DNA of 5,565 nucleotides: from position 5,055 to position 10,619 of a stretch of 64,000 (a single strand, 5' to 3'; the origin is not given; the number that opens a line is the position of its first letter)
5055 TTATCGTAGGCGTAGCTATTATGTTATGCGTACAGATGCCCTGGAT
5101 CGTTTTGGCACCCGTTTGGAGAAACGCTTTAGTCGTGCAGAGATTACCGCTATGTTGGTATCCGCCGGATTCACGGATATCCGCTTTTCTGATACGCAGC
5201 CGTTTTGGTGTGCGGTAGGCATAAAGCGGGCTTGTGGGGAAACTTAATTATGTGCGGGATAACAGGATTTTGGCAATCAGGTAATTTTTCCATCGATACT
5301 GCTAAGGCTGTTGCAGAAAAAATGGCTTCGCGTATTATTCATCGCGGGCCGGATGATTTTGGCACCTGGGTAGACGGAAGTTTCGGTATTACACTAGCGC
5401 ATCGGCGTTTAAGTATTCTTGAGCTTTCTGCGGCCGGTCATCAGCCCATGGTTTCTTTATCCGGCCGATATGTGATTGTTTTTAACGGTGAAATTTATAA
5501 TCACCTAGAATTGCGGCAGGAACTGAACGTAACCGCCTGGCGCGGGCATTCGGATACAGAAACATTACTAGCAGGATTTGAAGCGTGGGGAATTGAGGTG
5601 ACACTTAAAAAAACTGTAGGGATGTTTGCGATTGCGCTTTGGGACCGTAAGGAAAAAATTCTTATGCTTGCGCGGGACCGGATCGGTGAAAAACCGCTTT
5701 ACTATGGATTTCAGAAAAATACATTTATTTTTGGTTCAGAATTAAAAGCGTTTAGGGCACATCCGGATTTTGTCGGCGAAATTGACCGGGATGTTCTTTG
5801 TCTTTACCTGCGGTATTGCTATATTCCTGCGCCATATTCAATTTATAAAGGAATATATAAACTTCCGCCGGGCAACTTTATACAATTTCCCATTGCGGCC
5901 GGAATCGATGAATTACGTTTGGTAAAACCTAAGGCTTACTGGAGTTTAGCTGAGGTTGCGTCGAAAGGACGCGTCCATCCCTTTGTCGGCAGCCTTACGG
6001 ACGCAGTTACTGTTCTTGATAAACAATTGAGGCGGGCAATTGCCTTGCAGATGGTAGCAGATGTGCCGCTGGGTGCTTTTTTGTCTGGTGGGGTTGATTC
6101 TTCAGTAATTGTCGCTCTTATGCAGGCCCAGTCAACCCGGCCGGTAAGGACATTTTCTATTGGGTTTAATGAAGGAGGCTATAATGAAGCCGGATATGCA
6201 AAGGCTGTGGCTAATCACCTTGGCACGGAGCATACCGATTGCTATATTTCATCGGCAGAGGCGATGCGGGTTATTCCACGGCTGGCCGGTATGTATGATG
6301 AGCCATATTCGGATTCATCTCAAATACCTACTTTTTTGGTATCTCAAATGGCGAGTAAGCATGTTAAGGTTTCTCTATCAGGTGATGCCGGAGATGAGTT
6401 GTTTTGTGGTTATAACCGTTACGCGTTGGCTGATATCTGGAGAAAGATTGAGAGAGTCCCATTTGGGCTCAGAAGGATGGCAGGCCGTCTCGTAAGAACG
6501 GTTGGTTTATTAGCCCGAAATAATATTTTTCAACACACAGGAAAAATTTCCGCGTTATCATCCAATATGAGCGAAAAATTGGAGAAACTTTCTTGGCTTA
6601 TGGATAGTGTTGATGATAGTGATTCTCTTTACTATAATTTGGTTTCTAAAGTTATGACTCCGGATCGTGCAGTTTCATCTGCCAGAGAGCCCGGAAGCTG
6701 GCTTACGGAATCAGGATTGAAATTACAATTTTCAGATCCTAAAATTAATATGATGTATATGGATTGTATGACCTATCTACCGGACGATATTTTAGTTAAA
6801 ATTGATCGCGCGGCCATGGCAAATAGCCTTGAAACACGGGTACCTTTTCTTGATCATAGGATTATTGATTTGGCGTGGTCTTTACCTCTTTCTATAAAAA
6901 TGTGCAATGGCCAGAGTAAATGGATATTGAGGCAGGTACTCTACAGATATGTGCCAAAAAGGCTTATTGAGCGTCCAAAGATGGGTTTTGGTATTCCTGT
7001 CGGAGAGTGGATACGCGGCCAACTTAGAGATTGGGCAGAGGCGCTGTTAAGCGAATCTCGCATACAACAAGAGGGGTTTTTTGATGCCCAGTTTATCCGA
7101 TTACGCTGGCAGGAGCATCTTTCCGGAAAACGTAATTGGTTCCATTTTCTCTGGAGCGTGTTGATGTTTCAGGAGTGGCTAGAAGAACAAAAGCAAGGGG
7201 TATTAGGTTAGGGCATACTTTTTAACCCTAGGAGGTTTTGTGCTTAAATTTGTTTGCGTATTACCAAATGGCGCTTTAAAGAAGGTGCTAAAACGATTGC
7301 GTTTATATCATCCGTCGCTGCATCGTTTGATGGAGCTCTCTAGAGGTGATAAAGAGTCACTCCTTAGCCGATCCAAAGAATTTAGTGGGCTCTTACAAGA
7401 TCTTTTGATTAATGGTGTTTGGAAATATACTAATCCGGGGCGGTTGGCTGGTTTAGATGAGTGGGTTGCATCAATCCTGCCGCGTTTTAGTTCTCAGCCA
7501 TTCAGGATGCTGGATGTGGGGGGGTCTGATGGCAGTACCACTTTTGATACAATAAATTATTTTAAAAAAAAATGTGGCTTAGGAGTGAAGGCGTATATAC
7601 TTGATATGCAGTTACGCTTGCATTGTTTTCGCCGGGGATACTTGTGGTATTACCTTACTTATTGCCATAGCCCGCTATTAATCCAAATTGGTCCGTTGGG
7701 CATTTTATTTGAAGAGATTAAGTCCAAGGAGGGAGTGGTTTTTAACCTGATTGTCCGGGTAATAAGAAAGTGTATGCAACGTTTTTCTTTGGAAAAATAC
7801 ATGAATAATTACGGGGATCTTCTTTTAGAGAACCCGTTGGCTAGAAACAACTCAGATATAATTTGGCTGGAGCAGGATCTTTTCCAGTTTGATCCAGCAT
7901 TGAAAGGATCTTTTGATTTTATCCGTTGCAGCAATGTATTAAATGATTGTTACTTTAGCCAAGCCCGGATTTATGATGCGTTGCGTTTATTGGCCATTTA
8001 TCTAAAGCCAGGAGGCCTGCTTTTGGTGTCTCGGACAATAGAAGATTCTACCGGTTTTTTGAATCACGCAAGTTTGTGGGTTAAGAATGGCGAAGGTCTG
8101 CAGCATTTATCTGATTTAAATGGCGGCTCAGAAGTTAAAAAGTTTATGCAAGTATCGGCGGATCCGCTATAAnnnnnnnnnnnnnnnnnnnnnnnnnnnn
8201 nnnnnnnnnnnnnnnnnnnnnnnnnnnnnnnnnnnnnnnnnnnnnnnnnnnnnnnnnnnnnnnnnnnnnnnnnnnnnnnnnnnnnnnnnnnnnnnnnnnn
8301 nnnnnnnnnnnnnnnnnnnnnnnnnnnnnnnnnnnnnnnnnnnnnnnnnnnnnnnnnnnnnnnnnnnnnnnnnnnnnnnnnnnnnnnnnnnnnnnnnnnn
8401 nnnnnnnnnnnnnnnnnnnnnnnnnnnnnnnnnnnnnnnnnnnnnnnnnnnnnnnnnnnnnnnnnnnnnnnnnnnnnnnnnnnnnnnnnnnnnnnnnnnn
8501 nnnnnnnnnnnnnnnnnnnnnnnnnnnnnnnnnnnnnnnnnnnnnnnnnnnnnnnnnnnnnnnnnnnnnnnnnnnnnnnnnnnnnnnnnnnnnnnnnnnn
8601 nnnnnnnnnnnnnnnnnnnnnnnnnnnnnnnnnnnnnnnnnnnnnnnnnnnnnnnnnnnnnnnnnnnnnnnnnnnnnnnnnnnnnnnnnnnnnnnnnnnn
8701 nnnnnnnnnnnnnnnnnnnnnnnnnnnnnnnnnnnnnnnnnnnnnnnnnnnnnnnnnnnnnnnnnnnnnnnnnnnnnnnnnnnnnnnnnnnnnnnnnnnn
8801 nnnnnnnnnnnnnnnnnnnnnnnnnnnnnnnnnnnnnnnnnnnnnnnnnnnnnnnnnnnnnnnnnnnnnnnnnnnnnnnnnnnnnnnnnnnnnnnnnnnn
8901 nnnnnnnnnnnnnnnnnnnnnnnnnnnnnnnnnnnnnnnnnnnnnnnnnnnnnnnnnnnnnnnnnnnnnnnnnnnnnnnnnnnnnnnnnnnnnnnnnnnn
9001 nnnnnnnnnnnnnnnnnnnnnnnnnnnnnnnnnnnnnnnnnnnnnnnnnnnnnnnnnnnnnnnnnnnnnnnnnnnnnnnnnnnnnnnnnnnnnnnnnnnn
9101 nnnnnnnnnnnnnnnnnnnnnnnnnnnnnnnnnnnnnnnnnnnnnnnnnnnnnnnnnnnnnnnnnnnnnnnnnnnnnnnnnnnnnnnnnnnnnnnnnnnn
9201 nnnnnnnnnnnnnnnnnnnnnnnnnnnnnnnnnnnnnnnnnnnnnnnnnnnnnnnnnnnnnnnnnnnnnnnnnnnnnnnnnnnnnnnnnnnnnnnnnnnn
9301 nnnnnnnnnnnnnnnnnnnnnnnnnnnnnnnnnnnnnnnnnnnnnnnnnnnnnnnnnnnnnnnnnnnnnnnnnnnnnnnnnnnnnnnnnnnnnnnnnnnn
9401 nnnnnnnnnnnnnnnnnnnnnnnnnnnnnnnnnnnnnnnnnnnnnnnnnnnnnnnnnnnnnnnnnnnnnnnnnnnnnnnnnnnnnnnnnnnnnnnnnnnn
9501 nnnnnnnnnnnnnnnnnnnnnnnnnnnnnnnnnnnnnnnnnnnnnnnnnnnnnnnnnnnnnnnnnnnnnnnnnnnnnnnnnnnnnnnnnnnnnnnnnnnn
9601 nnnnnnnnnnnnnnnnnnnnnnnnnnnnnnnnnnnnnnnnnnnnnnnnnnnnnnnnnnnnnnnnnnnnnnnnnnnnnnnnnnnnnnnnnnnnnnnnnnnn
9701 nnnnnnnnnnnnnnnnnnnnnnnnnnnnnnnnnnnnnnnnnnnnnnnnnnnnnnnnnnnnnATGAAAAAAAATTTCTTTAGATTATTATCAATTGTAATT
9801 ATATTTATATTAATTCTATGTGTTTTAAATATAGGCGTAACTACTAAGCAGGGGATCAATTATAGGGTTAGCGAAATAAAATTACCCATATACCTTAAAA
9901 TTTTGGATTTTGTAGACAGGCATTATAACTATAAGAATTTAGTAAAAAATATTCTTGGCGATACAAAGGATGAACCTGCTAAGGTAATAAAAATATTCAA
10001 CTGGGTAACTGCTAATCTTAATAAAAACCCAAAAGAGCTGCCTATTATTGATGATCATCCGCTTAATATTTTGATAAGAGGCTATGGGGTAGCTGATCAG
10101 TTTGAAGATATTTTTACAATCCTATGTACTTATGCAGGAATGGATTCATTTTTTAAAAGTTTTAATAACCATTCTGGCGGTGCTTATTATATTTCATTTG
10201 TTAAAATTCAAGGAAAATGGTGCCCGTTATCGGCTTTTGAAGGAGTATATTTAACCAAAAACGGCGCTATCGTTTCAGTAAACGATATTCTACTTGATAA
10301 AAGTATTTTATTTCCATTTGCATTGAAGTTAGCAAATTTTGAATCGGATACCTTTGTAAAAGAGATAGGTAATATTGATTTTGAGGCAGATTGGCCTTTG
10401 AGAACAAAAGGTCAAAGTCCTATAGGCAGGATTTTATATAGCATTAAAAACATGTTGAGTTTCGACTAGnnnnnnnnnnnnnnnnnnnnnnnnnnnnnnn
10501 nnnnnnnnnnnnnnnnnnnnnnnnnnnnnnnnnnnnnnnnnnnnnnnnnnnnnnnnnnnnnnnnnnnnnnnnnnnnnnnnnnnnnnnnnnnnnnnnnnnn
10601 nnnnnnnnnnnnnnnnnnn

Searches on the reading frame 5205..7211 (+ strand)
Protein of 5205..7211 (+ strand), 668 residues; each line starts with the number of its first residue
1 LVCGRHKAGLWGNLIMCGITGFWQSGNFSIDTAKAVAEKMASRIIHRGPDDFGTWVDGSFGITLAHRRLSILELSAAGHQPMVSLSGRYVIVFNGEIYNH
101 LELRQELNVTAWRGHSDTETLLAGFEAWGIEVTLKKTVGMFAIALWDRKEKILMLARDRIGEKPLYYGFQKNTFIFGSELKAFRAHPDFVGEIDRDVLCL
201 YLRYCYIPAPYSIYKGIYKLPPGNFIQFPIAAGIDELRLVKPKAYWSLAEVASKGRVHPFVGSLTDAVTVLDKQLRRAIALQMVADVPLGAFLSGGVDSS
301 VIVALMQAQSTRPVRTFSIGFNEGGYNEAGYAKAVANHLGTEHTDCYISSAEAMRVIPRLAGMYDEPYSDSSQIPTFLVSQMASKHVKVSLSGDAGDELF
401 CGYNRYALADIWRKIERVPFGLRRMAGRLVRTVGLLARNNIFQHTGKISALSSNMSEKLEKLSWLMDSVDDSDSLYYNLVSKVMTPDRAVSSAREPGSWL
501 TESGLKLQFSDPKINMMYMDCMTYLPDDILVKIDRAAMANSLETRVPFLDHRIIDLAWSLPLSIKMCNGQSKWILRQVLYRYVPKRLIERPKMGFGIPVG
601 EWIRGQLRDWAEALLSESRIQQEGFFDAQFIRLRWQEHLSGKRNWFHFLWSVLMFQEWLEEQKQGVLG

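Call 12: search_protein_families(library=pfam, proteins=[window:5205-7211:+], max_evalue=0.00001)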
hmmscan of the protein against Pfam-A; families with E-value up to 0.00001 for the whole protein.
window:5205-7211:+ (668 aa): 3 families
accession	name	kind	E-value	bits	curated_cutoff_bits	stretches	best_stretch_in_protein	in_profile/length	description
PF00733.27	Asn_synthase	-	7.4e-118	394.7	21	1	271-660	2-354/354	Asparagine synthase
PF13537.11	GATase_7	-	1.8e-42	144.7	25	1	66-184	1-122/123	Glutamine amidotransferase domain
PF13522.11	GATase_6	-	3e-41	140.9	27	1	49-179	1-130/130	Glutamine amidotransferase domain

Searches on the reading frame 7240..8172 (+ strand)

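Call 12: search_protein_families(library=pfam, proteins=[window:7240-8172:+], max_evalue=0.00001)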
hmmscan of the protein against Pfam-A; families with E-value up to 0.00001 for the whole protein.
window:7240-8172:+ (310 aa): 0 families

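Call 75: search_protein_families(library=pfam, proteins=[window:7240-8172:+], max_evalue=1)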
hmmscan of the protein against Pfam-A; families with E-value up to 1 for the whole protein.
window:7240-8172:+ (310 aa): 6 families
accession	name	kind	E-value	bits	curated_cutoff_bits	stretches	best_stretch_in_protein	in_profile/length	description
PF01739.24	CheR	-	0.001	19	27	1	210-263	123-173/195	CheR methyltransferase, SAM binding domain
PF05401.17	NodS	-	0.0015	18.9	24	1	203-262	86-143/201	Nodulation protein S (NodS)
PF13489.12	Methyltransf_23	-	0.0036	17.5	27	1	79-267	16-120/164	Methyltransferase domain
PF08241.18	Methyltransf_11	-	0.0044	18.1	21.2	1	207-262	44-94/95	Methyltransferase domain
PF08242.18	Methyltransf_12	-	0.0046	18.1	30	1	205-261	49-98/98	Methyltransferase domain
PF13649.12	Methyltransf_25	-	0.018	16.2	27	1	201-259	42-97/97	Methyltransferase domain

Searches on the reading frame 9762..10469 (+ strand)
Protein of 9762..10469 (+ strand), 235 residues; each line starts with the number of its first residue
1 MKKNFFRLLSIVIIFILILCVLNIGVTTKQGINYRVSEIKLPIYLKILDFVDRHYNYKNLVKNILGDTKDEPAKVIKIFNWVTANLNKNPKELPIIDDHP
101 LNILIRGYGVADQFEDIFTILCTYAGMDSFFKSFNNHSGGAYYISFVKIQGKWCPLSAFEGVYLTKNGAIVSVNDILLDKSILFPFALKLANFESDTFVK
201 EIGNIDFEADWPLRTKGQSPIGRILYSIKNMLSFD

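Call 12: search_protein_families(library=pfam, proteins=[window:9762-10469:+], max_evalue=0.00001)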
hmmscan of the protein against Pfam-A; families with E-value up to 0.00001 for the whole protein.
window:9762-10469:+ (235 aa): 0 families

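Call 75: search_protein_families(library=pfam, proteins=[window:9762-10469:+], max_evalue=1)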
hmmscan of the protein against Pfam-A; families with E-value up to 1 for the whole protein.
window:9762-10469:+ (235 aa): 1 family
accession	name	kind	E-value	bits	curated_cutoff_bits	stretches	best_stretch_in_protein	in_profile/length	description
PF01841.26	Transglut_core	-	0.0018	19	23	1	59-129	2-72/108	Transglutaminase-like superfamily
